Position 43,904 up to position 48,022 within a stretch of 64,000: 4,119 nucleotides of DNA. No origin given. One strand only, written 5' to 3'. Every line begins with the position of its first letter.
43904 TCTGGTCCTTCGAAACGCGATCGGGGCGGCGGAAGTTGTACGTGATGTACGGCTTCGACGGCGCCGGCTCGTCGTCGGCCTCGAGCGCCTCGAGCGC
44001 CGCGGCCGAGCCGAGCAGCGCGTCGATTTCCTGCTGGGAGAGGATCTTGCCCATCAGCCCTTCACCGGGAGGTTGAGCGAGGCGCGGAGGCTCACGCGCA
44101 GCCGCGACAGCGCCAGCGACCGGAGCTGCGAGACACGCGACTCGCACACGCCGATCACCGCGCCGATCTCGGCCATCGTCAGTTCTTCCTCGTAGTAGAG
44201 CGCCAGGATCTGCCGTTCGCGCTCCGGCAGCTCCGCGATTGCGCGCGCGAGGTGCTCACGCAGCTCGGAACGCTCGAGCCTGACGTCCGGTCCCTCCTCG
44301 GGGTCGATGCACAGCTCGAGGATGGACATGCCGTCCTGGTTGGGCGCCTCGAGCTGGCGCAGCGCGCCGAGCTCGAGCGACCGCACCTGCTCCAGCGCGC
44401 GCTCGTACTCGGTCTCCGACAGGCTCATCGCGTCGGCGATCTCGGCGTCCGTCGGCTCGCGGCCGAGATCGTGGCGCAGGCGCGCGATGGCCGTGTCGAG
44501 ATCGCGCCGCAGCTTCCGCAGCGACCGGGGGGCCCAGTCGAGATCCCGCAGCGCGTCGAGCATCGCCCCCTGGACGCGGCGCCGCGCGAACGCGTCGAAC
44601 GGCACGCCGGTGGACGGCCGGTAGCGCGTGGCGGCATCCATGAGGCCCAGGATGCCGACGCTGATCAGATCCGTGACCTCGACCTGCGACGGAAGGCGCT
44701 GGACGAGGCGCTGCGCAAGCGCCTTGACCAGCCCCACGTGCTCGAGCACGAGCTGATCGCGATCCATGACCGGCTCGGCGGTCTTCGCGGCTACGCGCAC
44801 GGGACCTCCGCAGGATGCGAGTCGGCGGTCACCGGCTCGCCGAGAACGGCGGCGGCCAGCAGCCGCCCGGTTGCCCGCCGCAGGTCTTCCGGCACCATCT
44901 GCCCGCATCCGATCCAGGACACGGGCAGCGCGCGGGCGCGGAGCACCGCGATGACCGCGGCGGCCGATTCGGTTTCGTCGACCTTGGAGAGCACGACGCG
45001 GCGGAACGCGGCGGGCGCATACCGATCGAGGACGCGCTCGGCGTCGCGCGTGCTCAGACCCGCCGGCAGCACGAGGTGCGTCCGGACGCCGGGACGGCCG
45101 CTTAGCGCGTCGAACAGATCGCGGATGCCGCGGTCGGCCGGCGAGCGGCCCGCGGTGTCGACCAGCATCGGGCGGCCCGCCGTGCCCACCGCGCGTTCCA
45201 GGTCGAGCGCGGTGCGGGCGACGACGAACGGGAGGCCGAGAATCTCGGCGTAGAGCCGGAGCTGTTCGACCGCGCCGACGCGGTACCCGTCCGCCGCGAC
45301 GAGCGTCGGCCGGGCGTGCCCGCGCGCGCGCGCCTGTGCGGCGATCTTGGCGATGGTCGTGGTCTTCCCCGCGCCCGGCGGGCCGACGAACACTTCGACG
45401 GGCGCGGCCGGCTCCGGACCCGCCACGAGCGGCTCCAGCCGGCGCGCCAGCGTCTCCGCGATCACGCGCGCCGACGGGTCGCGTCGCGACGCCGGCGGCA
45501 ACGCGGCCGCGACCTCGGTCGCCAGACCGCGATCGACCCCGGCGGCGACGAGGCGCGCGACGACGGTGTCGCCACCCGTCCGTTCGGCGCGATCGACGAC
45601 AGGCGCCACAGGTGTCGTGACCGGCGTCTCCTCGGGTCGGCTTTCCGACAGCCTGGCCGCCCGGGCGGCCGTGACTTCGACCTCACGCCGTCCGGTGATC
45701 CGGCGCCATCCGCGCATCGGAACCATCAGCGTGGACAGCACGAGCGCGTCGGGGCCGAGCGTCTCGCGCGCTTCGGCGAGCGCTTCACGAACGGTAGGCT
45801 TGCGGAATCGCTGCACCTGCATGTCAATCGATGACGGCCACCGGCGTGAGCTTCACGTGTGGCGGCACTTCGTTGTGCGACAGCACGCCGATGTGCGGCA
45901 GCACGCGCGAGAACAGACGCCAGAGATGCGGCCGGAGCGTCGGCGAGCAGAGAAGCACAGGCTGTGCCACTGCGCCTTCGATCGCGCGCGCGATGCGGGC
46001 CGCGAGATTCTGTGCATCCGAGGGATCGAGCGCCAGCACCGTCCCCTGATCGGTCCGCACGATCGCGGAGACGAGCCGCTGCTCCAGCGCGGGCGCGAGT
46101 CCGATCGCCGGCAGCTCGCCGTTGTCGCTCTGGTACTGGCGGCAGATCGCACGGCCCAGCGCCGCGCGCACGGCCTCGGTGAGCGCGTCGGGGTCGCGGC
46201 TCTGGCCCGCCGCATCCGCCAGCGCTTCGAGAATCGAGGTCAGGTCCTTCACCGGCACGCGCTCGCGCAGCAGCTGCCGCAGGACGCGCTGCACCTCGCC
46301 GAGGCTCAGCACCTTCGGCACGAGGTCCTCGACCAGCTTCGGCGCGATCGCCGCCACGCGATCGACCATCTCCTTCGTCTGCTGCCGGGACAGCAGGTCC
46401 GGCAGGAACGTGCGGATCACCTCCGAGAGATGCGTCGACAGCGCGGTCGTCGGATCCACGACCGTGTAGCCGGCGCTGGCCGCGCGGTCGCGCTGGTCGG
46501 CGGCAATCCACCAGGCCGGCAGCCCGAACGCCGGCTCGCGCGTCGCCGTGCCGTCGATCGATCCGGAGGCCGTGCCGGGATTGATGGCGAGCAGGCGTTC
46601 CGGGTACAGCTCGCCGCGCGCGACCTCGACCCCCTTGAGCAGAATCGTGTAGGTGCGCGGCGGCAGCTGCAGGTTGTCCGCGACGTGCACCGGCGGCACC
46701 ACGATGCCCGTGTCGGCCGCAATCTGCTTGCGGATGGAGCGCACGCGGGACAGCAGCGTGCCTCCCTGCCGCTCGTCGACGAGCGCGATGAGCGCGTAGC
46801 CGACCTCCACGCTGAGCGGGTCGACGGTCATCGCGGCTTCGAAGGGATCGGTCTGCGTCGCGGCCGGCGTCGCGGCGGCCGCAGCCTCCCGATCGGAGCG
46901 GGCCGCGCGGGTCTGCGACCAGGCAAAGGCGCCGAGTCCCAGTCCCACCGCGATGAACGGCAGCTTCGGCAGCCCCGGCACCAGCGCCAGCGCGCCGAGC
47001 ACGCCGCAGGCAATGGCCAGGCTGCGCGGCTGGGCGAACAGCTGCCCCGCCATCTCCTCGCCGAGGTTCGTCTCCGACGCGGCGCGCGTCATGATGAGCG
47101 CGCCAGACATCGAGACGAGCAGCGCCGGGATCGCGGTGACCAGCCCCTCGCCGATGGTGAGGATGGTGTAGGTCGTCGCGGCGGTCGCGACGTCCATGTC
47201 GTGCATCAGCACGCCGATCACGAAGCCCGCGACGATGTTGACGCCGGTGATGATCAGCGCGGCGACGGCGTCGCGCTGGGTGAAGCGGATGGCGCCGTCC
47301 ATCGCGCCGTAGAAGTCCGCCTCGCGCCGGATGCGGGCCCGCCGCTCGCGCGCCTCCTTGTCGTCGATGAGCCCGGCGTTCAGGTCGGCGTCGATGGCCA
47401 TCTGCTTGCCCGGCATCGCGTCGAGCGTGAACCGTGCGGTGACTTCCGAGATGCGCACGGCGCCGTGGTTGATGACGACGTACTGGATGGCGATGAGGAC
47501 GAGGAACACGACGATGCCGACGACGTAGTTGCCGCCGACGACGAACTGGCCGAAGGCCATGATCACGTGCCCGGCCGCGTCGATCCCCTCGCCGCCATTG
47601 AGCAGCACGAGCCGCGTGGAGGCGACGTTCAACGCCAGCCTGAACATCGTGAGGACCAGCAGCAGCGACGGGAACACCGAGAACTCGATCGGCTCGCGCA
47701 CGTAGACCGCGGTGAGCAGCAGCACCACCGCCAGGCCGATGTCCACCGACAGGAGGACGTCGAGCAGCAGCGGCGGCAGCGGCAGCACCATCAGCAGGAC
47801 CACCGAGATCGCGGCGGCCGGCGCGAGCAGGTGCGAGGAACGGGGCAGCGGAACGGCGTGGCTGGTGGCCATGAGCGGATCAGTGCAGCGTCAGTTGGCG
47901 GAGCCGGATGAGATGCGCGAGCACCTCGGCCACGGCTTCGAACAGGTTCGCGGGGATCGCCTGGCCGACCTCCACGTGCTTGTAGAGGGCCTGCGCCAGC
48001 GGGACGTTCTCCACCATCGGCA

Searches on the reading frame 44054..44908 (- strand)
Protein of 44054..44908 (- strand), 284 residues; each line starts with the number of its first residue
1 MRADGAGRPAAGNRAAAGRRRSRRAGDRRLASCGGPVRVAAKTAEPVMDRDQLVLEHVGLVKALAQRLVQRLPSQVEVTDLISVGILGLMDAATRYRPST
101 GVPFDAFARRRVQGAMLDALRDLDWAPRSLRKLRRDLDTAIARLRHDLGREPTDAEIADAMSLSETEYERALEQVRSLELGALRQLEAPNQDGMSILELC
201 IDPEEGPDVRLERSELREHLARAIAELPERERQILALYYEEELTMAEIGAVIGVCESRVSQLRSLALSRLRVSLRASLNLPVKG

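Call 73: search_protein_families(library=pfam, proteins=[window:44054-44908:-], max_evalue=0.001)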
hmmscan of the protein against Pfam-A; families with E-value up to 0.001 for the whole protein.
window:44054-44908:- (284 aa): 4 families
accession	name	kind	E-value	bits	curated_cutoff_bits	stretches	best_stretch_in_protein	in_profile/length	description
PF04545.22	Sigma70_r4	-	1.1e-15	57.3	24.1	1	223-271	1-49/50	Sigma-70, region 4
PF04542.20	Sigma70_r2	-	1.7e-14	53.8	24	1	53-125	1-70/71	Sigma-70 region 2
PF04539.22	Sigma70_r3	-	4.5e-09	36.7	25.3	1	134-177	3-46/78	Sigma-70 region 3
PF08281.18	Sigma70_r4_2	-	6.5e-09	35.7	25.7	1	220-270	4-54/54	Sigma-70, region 4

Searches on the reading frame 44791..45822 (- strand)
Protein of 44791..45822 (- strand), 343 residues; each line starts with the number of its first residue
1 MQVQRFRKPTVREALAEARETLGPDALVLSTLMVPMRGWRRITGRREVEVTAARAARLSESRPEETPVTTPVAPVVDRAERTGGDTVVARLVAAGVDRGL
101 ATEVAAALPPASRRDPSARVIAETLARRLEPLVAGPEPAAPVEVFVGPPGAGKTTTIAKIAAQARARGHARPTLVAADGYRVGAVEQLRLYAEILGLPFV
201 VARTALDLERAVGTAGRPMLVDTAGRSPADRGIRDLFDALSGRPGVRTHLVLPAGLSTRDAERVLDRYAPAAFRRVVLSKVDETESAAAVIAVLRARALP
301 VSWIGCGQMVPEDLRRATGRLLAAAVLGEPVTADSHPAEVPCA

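Call 73: search_protein_families(library=pfam, proteins=[window:44791-45822:-], max_evalue=0.001)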
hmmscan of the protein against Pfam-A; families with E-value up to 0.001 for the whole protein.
window:44791-45822:- (343 aa): 3 families
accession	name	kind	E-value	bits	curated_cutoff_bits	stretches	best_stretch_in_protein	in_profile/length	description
PF00448.28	SRP54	-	6.4e-27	94.9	22.7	1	143-327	4-195/196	SRP54-type protein, GTPase domain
PF13671.12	AAA_33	-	0.00013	22.7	27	1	144-253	3-104/143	AAA domain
PF13604.12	AAA_30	-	0.00024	21.4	27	1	142-177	20-53/191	AAA domain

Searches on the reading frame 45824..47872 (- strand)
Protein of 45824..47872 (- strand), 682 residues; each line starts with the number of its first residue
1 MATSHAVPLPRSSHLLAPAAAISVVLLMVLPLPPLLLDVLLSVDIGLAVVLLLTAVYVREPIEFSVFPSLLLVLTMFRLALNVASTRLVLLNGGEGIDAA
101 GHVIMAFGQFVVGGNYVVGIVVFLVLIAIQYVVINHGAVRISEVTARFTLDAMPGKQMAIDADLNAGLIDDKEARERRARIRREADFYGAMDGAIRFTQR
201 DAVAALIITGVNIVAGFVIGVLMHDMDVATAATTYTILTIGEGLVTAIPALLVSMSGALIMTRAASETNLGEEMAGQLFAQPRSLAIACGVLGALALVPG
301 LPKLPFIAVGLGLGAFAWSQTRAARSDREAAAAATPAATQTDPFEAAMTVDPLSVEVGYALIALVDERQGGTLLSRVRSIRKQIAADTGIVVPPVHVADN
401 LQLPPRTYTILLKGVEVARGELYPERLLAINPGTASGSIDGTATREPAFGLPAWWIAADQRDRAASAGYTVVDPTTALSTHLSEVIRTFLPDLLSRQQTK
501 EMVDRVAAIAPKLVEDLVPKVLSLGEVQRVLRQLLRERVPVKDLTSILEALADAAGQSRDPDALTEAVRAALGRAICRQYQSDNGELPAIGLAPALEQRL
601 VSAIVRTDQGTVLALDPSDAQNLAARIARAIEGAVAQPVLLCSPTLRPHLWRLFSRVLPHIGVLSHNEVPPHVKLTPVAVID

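Call 58: find_homologous_proteins(query=window:45824-47872:-, max_evalue=1e-50)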
Query window:45824-47872:- (682 aa): 8000 proteins with E <= 1e-50 among 8000 candidates; the best 120 are listed.
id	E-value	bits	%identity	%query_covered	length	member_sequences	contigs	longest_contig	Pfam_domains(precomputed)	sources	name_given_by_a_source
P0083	0.0e+0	1386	96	100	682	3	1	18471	PF00771.26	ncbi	-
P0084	0.0e+0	1232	84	100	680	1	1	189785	PF00771.26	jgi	jgi:flagellar biosynthesis protein FlhA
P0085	0.0e+0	1223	83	100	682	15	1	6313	PF00771.26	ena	-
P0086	0.0e+0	1210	83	100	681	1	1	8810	PF00771.26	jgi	jgi:flagellar biosynthesis protein FlhA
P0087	0.0e+0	1209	84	100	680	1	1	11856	PF00771.26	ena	-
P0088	0.0e+0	1204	83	100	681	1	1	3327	PF00771.26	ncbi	-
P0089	0.0e+0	1201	84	98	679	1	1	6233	PF00771.26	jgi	jgi:flagellar biosynthesis protein FlhA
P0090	0.0e+0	1201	84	98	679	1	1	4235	PF00771.26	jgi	jgi:flagellar biosynthesis protein FlhA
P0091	0.0e+0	1199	84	98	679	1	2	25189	PF00771.26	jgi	jgi:flagellar biosynthesis protein FlhA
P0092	0.0e+0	1197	83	98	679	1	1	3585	PF00771.26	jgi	jgi:flagellar biosynthesis protein FlhA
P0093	0.0e+0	1187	82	94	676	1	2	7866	PF00771.26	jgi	jgi:flagellar biosynthesis protein FlhA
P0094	0.0e+0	1186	82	100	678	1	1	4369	PF00771.26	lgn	-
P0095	0.0e+0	1184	81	100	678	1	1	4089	PF00771.26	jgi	jgi:flagellar biosynthesis protein FlhA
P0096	0.0e+0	1182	81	99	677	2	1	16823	PF00771.26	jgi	jgi:flagellar biosynthesis protein FlhA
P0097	0.0e+0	1179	81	100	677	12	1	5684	PF00771.26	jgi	-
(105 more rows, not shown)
